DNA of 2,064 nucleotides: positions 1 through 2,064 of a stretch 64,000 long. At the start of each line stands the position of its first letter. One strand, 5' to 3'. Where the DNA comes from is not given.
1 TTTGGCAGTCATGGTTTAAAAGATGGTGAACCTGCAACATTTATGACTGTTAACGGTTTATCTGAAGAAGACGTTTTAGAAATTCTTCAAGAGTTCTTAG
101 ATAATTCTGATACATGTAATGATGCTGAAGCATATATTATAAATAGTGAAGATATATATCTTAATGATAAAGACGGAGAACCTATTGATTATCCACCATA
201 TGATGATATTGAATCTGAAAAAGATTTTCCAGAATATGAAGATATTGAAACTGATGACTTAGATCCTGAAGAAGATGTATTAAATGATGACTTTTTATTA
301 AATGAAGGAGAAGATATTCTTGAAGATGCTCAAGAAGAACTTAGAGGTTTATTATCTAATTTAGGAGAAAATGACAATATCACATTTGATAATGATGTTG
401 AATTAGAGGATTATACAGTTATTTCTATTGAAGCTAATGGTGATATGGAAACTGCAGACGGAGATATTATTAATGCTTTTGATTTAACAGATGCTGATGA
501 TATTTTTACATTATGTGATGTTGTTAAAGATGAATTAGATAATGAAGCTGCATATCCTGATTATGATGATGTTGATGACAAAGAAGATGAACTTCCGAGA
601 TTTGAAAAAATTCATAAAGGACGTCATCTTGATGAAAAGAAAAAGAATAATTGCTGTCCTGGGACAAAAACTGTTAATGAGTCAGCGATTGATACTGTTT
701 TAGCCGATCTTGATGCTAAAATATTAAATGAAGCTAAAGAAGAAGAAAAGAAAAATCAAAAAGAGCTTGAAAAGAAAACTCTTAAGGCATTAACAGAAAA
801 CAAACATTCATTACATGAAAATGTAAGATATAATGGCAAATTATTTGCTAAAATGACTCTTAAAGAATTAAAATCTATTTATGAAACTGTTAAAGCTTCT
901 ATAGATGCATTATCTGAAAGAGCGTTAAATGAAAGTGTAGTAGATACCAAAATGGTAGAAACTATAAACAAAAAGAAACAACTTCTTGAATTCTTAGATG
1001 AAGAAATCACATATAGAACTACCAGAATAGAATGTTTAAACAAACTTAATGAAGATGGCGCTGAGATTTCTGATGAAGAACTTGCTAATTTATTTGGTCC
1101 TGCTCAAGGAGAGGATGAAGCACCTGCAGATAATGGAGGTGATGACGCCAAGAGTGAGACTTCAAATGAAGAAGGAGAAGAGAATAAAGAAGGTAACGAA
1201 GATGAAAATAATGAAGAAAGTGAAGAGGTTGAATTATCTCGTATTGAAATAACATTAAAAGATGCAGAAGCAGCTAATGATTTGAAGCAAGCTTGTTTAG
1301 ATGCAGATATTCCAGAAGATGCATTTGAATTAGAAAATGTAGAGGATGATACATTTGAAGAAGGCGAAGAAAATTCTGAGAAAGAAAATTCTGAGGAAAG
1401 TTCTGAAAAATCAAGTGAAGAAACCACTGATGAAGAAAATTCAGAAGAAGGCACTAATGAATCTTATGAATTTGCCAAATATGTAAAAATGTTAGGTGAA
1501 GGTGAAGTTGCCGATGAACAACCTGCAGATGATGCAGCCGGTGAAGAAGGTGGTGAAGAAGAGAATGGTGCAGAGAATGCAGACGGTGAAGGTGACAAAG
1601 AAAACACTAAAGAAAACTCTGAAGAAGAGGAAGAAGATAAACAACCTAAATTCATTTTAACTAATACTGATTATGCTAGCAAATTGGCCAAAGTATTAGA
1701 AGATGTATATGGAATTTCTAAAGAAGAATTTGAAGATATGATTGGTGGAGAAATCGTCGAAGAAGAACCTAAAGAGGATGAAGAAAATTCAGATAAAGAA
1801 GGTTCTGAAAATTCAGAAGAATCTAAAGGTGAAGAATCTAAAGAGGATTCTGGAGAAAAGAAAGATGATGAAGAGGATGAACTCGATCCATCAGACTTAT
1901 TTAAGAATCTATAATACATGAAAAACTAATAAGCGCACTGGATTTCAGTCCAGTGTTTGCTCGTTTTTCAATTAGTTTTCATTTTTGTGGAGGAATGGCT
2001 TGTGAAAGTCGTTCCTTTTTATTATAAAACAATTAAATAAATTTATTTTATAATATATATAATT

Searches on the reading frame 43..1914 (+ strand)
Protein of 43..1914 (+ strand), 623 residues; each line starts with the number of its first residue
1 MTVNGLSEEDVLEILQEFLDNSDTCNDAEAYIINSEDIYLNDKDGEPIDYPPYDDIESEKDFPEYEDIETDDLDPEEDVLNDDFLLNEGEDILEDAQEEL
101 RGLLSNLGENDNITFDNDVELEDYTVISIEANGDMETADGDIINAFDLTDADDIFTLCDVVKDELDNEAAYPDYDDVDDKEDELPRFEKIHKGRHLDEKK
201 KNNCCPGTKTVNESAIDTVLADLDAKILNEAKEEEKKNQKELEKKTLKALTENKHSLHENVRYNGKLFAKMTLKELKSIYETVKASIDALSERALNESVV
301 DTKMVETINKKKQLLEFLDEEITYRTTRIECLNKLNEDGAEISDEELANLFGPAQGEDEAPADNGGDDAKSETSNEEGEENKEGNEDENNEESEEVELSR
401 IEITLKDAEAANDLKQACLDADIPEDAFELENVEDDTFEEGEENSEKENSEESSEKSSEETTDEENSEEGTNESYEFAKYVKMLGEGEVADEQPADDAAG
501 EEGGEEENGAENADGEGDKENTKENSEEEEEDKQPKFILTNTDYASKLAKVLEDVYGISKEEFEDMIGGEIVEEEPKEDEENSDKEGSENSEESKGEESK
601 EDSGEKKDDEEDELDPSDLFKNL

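Call 16: search_protein_families(library=pfam, proteins=[window:43-1914:+], max_evalue=0.01)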
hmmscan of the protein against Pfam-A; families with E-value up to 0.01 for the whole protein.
window:43-1914:+ (623 aa): 0 families

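Call 56: find_encoding_contigs(protein=window:43-1914:+, flank=10000, max_places=2)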
Protein window:43-1914:+ (623 aa): no gene with exactly this product is on record in the collection.
